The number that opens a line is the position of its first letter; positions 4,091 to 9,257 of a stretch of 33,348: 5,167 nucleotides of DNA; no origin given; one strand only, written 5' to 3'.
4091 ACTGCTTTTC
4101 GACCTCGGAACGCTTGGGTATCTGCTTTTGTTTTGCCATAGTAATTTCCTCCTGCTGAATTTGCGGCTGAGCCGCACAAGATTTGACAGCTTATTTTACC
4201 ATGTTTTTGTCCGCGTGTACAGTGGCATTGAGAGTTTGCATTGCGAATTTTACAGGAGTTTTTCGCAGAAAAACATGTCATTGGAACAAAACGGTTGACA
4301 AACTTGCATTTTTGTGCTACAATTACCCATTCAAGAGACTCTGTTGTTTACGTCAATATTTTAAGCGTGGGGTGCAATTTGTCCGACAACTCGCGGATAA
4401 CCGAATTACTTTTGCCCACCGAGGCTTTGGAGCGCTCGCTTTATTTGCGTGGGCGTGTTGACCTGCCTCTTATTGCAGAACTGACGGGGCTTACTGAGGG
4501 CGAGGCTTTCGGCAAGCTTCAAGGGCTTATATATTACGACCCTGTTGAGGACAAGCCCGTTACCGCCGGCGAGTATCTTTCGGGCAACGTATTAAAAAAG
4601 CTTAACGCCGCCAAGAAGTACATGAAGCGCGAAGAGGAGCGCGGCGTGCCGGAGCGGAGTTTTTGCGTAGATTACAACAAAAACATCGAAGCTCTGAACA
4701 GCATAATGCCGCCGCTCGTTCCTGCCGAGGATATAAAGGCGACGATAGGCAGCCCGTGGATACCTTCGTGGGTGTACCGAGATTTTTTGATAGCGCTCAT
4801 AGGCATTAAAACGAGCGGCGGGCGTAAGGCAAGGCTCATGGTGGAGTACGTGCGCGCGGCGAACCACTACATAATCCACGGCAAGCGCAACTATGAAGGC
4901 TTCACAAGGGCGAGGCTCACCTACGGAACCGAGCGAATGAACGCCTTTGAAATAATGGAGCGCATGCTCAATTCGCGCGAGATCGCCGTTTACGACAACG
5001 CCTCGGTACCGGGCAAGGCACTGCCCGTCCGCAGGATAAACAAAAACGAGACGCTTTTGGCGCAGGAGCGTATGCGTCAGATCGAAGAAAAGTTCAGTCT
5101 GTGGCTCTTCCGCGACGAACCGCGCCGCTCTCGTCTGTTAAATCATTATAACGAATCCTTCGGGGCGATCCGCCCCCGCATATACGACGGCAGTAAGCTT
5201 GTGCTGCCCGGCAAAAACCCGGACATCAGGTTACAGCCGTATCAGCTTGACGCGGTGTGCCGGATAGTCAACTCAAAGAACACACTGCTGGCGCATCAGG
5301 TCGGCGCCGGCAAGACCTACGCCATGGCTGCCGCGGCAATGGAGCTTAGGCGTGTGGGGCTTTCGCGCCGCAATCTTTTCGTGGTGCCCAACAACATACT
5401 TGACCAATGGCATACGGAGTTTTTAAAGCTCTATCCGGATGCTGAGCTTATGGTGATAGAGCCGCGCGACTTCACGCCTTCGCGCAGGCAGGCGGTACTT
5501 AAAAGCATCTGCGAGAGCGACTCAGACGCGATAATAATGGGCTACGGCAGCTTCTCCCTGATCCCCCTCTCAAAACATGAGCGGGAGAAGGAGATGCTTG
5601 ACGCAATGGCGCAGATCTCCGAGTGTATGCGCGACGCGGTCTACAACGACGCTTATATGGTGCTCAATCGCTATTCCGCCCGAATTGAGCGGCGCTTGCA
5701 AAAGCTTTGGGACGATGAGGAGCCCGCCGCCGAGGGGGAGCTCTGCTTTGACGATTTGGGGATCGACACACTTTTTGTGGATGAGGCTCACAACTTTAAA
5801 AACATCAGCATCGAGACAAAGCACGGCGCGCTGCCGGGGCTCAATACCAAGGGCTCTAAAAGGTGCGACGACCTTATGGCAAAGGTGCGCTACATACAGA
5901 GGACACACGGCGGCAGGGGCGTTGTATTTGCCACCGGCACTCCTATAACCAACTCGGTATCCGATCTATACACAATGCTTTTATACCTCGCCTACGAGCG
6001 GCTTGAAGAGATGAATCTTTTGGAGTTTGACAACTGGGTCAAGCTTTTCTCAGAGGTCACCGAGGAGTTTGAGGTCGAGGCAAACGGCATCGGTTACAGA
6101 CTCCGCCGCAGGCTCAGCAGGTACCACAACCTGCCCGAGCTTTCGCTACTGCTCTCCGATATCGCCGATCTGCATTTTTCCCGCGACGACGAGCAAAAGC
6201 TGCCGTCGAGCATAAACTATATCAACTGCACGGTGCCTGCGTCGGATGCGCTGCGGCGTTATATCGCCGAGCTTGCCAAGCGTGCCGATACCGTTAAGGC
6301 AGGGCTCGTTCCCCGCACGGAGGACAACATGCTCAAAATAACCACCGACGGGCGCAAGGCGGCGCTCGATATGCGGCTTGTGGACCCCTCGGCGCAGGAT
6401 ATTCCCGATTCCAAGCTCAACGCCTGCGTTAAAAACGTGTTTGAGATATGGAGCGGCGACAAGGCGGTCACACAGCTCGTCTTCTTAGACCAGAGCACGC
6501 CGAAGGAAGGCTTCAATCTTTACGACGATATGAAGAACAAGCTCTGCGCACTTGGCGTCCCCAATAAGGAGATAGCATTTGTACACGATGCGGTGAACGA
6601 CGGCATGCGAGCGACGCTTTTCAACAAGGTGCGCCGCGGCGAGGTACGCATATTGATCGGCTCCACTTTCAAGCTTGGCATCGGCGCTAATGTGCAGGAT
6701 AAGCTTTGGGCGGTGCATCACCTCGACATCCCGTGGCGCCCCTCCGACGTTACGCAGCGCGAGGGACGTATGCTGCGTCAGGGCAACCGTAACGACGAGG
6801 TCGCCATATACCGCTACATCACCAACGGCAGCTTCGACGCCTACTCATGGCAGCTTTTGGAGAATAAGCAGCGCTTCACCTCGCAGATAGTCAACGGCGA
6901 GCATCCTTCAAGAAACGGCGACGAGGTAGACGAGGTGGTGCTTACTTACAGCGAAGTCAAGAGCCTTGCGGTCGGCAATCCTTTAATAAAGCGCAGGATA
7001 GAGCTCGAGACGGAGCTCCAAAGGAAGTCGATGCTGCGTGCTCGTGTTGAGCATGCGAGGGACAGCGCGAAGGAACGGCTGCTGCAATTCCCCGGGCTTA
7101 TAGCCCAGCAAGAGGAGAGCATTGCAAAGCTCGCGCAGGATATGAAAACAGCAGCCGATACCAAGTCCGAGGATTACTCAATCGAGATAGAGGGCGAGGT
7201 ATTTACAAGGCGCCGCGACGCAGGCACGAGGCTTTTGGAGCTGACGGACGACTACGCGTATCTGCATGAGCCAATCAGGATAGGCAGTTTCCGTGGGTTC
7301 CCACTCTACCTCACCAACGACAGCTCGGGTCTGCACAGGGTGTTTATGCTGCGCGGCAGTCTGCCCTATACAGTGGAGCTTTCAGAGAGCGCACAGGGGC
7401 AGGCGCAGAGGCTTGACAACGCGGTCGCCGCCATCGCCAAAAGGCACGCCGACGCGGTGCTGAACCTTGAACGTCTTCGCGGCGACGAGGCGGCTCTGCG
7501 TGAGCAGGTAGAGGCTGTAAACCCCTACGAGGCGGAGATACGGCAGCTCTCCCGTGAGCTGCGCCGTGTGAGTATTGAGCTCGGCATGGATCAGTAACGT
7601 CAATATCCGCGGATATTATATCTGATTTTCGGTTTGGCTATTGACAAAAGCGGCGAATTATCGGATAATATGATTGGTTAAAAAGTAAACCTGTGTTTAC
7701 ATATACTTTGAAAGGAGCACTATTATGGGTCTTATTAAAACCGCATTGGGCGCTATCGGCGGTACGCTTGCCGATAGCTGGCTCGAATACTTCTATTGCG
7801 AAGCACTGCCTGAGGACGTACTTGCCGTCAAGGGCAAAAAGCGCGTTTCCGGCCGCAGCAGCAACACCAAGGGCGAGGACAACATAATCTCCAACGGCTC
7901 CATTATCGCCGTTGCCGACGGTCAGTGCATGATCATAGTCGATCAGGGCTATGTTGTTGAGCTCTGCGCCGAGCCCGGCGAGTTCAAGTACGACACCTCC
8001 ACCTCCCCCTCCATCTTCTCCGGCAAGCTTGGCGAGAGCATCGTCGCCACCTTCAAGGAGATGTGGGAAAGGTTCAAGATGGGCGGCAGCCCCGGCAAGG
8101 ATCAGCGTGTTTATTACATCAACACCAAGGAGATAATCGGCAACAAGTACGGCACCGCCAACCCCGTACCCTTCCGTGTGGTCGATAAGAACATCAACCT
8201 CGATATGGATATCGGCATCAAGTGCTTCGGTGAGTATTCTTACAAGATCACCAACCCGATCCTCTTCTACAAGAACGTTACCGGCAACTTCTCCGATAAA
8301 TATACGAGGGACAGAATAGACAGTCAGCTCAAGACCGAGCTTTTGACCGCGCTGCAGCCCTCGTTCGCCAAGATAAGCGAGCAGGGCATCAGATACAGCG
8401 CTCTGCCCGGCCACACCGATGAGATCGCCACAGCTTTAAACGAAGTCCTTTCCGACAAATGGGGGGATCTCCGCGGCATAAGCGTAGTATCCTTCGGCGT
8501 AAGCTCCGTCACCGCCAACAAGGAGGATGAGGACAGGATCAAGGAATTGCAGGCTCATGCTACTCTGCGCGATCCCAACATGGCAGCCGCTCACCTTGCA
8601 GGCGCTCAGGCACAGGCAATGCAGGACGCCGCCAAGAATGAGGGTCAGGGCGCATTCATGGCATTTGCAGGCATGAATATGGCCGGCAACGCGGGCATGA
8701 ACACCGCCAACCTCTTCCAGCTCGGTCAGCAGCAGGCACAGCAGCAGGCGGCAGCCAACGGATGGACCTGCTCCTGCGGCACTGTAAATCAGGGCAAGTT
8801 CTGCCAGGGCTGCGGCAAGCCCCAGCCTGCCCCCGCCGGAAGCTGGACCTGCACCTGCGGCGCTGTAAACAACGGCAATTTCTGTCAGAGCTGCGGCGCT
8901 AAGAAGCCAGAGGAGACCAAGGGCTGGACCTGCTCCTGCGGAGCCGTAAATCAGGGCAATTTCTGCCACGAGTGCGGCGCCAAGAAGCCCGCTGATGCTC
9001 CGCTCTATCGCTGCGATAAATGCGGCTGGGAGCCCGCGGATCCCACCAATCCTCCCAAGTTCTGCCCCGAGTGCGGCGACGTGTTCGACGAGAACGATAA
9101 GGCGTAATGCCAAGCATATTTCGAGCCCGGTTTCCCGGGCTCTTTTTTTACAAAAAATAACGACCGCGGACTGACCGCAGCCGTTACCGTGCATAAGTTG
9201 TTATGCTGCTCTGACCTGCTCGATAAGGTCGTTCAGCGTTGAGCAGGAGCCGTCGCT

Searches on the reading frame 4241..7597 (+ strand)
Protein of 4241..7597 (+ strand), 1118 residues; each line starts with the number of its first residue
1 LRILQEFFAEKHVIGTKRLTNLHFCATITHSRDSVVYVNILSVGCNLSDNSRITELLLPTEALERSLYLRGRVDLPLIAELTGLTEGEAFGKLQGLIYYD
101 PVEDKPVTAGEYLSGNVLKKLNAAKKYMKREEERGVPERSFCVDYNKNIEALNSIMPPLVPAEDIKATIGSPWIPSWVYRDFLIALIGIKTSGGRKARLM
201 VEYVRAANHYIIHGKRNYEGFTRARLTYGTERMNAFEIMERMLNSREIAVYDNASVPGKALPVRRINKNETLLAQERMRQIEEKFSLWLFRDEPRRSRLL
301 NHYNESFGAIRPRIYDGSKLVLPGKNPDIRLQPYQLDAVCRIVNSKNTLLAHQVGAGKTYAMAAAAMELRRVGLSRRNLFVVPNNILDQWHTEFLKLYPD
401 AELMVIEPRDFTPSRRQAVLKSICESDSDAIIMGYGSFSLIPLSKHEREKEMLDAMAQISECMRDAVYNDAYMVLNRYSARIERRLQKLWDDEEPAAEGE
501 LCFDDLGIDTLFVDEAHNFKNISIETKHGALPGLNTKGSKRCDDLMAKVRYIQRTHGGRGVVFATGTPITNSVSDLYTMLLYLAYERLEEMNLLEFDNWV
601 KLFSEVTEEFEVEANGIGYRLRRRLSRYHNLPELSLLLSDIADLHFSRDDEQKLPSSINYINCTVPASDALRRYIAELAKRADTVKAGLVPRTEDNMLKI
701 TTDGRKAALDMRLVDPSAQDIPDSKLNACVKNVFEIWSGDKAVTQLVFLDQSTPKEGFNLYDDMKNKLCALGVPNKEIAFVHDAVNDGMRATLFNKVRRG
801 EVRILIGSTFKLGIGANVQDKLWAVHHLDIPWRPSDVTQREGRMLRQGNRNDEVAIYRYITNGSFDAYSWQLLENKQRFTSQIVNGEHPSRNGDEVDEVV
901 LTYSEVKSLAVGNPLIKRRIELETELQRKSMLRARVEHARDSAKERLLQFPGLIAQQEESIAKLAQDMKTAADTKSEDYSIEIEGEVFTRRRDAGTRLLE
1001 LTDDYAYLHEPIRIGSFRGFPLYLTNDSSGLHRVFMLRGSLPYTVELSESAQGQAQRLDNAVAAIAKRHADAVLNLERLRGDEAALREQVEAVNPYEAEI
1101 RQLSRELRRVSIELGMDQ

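Call 37: search_protein_families(library=pfam, proteins=[window:4241-7597:+], max_evalue=0.00001)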
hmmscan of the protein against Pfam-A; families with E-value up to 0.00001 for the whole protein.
window:4241-7597:+ (1118 aa): 2 families
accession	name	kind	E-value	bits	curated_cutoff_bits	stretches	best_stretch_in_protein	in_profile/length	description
PF00176.29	SNF2-rel_dom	-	4.3e-12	46.2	24.9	1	345-526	17-144/290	SNF2-related domain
PF04851.21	ResIII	-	2.1e-10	41.2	22.5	1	329-407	2-89/164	Type III restriction enzyme, res subunit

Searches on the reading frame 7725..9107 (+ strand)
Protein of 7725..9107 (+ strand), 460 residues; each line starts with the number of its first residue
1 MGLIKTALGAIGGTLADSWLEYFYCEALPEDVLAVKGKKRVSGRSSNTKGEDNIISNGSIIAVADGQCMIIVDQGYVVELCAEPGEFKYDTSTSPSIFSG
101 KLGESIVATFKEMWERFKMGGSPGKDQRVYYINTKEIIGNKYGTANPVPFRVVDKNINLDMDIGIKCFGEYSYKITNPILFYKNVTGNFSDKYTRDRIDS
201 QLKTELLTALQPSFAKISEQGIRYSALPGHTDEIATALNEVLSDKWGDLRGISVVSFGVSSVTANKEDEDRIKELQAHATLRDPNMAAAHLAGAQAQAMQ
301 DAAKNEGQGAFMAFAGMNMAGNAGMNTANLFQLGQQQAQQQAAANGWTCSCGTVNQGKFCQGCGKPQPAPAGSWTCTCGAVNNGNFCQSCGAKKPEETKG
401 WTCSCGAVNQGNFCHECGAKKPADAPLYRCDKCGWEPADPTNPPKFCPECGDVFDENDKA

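Call 37: search_protein_families(library=pfam, proteins=[window:7725-9107:+], max_evalue=0.00001)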
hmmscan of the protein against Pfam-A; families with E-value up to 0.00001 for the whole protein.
window:7725-9107:+ (460 aa): 1 family
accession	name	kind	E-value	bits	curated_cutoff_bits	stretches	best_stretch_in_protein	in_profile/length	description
PF13421.11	Band_7_1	-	9.5e-16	58.5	24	1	52-274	8-205/211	SPFH domain-Band 7 family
